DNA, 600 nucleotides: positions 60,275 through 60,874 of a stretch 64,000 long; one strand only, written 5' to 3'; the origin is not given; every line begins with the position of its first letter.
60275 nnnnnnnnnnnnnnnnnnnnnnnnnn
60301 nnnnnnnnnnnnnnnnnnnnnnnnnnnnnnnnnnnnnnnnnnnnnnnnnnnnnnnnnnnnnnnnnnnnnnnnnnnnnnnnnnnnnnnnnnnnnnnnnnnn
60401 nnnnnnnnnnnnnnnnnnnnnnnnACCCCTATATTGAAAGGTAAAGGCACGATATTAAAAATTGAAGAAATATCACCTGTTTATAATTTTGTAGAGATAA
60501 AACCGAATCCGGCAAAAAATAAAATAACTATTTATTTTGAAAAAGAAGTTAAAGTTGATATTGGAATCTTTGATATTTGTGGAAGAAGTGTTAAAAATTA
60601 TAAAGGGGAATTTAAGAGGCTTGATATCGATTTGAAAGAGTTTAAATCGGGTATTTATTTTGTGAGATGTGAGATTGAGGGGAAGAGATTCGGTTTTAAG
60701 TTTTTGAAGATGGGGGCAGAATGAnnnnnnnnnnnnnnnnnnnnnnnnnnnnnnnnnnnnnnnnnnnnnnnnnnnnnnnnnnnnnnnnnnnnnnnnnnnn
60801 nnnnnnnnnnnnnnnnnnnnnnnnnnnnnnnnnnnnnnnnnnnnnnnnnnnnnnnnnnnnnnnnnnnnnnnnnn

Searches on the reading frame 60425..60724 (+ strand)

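Call 70: search_protein_families(library=ncbifam, proteins=[window:60425-60724:+], max_evalue=0.01)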
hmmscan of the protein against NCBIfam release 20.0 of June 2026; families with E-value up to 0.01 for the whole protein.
window:60425-60724:+ (99 aa): 5 families
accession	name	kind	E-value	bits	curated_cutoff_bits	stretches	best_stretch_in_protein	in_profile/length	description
NF038113.1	T9SSA_dep_M36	equivalog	1.5e-09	36.6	885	1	9-91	781-864/869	T9SS-dependent M36 family metallopeptidase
TIGR04183.1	Por_Secre_tail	domain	1.9e-09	37.4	23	1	27-95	3-71/72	T9SS type A sorting domain-containing protein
NF052323.1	T9SSA_dep_M6i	equivalog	8.1e-06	24.1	600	1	19-84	958-1026/1043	T9SS-dependent M6-like inactivated metalloprotease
NF050177.1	TapA_OM_Porphy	equivalog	2.1e-05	23.5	500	1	10-93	458-541/544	TapA/TapC family T9SS-dependent outer membrane protein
NF052644.1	T9SS_DNase_Rie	equivalog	0.0002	20.8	260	1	34-95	192-250/251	T9SS-dependent surface endonuclease, AS87_RS02955 family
